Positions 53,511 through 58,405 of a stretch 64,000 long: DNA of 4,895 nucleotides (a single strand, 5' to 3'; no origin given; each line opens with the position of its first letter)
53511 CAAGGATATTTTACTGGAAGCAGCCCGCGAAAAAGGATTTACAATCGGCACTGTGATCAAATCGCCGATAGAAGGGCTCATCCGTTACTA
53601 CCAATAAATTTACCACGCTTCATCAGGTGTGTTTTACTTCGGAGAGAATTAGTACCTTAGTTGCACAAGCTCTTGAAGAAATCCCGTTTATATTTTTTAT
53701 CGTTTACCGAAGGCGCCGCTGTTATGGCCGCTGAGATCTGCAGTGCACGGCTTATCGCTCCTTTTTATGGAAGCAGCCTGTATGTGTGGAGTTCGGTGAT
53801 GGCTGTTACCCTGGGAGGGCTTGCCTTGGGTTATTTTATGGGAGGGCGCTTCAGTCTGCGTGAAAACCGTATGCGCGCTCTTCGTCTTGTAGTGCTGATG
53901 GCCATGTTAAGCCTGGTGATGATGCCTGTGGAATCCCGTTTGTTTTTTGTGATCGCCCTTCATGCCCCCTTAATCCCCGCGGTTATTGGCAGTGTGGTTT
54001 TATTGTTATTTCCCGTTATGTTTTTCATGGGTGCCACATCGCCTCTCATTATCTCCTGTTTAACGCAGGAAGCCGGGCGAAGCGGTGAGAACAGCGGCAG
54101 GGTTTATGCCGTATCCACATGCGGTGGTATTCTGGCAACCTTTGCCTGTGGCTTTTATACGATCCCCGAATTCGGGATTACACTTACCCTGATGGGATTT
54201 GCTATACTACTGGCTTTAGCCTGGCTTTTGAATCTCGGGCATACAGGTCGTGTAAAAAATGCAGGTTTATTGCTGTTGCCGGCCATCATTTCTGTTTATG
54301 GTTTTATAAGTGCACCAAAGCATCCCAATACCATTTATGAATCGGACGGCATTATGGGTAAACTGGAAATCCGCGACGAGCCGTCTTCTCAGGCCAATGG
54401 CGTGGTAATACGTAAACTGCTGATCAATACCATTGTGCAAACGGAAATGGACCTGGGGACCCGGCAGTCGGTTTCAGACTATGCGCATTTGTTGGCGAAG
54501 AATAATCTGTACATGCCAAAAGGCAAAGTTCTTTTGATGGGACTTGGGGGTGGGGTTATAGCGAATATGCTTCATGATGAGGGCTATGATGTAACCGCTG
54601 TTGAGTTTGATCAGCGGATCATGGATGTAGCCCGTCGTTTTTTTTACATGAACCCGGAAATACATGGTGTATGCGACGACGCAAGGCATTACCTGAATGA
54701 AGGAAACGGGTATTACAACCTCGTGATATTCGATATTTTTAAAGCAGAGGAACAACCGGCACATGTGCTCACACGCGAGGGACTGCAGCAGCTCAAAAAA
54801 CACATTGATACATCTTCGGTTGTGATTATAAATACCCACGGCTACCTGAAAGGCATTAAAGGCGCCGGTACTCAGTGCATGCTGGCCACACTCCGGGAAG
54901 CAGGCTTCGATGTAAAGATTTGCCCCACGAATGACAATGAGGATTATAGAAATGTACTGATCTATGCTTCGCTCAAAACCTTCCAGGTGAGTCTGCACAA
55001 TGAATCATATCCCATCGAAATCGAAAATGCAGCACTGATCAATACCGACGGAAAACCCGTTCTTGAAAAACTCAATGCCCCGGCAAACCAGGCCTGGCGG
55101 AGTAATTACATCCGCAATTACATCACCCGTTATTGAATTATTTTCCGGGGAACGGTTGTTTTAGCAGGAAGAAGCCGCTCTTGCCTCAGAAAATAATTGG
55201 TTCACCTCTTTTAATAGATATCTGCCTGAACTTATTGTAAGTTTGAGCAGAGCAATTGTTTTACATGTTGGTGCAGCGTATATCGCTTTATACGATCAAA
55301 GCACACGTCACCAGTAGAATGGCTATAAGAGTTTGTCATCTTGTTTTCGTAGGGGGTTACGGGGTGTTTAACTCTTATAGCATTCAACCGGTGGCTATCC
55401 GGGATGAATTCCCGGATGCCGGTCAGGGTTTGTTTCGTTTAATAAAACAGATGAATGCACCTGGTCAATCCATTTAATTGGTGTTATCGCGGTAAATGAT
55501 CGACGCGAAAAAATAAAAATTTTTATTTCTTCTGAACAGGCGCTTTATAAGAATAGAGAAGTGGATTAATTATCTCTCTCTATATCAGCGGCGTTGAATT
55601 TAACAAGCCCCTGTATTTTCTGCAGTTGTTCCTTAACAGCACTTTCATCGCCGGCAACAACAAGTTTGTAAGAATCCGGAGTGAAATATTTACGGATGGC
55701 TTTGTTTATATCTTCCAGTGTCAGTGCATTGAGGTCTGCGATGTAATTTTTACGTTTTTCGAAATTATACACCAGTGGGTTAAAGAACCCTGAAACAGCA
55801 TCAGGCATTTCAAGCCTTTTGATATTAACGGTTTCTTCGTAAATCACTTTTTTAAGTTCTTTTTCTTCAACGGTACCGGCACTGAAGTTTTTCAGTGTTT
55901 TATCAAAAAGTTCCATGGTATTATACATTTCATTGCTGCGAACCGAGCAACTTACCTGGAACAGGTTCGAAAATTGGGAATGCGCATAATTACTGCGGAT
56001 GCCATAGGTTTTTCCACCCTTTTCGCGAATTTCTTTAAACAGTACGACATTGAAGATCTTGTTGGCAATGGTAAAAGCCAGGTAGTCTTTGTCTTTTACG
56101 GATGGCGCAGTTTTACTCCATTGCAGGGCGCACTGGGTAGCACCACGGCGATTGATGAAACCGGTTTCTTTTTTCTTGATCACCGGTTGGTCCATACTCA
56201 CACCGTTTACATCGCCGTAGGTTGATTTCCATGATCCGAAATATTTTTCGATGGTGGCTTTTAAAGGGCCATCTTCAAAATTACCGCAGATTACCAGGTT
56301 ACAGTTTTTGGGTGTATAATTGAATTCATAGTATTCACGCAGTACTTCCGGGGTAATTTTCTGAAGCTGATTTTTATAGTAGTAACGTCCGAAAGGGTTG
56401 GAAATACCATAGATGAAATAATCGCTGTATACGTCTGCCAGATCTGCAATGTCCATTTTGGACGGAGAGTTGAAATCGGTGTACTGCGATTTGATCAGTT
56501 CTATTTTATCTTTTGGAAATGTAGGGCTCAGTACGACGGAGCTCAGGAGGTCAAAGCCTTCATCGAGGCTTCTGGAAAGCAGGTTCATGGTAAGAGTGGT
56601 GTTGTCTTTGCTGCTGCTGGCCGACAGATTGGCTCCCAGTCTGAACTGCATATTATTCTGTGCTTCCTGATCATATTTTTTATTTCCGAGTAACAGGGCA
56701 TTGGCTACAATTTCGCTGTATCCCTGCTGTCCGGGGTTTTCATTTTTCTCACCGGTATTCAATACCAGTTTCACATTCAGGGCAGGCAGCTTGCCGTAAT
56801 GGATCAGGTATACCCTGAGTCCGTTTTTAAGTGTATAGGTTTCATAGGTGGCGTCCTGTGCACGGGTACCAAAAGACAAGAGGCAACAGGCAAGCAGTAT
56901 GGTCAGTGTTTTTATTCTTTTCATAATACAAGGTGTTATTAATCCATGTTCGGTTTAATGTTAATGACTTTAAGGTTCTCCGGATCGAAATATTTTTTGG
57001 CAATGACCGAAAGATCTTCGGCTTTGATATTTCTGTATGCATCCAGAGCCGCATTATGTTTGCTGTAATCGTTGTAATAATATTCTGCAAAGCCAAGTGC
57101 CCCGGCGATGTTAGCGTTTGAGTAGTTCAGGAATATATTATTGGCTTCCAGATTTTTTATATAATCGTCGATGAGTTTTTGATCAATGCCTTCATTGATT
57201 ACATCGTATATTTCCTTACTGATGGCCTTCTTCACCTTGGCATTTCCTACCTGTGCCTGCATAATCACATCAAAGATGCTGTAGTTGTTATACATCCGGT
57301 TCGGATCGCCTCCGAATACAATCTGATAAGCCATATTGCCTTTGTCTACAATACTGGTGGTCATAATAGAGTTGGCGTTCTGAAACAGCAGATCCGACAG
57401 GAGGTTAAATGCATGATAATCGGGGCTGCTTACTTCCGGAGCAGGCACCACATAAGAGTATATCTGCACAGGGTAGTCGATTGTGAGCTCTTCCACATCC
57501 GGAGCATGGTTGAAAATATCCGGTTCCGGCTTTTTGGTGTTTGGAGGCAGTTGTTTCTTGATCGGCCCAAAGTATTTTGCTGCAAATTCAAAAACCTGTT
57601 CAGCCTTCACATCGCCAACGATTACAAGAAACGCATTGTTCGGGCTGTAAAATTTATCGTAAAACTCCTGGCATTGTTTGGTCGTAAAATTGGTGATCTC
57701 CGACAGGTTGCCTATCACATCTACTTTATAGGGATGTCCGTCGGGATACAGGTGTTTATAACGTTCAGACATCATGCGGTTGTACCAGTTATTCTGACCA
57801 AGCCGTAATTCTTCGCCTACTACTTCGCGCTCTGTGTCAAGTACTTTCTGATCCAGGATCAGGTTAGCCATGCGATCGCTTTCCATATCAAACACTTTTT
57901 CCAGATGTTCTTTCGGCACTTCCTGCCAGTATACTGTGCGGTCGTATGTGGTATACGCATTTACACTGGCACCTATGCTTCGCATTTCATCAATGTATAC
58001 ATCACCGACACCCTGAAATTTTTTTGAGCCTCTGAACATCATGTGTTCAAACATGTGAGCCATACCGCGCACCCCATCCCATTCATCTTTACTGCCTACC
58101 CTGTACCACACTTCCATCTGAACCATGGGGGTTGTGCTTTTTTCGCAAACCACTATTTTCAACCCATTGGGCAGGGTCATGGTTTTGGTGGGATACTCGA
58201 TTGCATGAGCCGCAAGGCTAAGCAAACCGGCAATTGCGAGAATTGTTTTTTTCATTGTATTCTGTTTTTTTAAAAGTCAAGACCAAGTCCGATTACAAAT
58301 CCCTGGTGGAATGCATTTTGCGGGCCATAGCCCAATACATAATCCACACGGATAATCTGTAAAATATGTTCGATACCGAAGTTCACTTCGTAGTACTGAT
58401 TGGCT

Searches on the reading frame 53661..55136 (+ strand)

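Call 8: search_protein_families(library=pfam, proteins=[window:53661-55136:+], max_evalue=0.001)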
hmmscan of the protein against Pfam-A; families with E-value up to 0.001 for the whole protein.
window:53661-55136:+ (491 aa): 1 family
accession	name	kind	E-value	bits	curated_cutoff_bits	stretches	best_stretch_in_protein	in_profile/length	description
PF13649.12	Methyltransf_25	-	0.00035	21.7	27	1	290-357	1-70/97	Methyltransferase domain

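Call 52: search_protein_families(library=ncbifam, proteins=[window:53661-55136:+], max_evalue=0.001)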
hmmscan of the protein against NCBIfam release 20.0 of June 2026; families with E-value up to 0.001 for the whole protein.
window:53661-55136:+ (491 aa): 7 families
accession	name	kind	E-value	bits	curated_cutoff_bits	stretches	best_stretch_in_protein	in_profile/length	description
NF037959.1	MFS_SpdSyn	subfamily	2.1e-45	155.4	40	1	19-437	2-431/480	fused MFS/spermidine synthase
NF003380.0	PRK04457.1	equivalog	7.5e-10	38.3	304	1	257-395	38-183/265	polyamine aminopropyltransferase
NF002956.0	PRK03612.1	equivalog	1.5e-06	26.9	472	1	6-418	18-441/522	polyamine aminopropyltransferase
NF002010.0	PRK00811.1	equivalog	2.8e-05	23.5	260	1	289-392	81-193/287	polyamine aminopropyltransferase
TIGR00417.1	speE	equivalog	0.00026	20.3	249.55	1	254-393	44-187/271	spermidine synthase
NF000499.2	Erm23S_rRNA_broad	equivalog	0.00042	19.8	212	1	286-343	23-80/244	23S ribosomal RNA methyltransferase Erm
NF011529.0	PRK14968.1-3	equivalog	0.00049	19.6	162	1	273-357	21-104/198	putative methyltransferase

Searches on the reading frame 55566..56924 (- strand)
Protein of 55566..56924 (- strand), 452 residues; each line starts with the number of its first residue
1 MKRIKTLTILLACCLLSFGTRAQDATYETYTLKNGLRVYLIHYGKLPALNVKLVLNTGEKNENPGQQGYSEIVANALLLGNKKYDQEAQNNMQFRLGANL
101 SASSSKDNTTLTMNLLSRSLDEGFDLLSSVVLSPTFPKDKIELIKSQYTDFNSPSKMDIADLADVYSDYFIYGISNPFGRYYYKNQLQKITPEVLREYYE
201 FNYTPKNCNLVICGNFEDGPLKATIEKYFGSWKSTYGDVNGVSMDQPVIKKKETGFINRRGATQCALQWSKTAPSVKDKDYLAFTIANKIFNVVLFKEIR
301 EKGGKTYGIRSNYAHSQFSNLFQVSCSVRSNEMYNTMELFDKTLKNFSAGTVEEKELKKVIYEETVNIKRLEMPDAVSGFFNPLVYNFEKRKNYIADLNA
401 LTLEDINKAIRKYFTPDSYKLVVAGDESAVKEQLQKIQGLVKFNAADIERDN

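Call 8: search_protein_families(library=pfam, proteins=[window:55566-56924:-], max_evalue=0.001)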
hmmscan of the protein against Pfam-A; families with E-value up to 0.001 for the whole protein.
window:55566-56924:- (452 aa): 3 families
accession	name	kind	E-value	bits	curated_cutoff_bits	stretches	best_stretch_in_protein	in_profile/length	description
PF05193.26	Peptidase_M16_C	-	6.7e-33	114.5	23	1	189-360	1-177/181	Peptidase M16 inactive domain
PF00675.25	Peptidase_M16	-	1.7e-13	51.1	22.3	1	47-149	11-117/149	Insulinase (Peptidase family M16)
PF22516.1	PreP_C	-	8.9e-06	25.8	27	1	283-379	30-121/173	PreP C-terminal domain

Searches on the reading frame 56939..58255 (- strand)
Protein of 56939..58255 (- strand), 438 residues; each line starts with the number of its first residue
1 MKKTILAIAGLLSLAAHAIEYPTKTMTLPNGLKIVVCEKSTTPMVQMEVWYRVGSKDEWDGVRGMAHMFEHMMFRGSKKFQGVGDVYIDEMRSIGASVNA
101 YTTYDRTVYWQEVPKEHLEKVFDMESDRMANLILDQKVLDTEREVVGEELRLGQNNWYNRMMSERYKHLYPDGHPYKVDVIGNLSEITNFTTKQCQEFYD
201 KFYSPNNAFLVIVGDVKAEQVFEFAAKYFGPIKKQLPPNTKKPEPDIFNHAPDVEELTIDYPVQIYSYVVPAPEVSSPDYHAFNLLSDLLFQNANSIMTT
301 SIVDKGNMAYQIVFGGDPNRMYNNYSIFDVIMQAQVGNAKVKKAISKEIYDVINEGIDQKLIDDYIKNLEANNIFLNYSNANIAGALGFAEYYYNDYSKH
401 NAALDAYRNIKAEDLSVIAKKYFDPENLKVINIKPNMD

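Call 8: search_protein_families(library=pfam, proteins=[window:56939-58255:-], max_evalue=0.001)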
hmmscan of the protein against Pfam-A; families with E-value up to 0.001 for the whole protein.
window:56939-58255:- (438 aa): 2 families
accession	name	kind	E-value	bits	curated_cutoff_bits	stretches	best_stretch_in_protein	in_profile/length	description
PF05193.26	Peptidase_M16_C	-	1.7e-27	96.9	23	1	190-369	2-181/181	Peptidase M16 inactive domain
PF00675.25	Peptidase_M16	-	1.6e-23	83.7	22.3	1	35-167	2-133/149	Insulinase (Peptidase family M16)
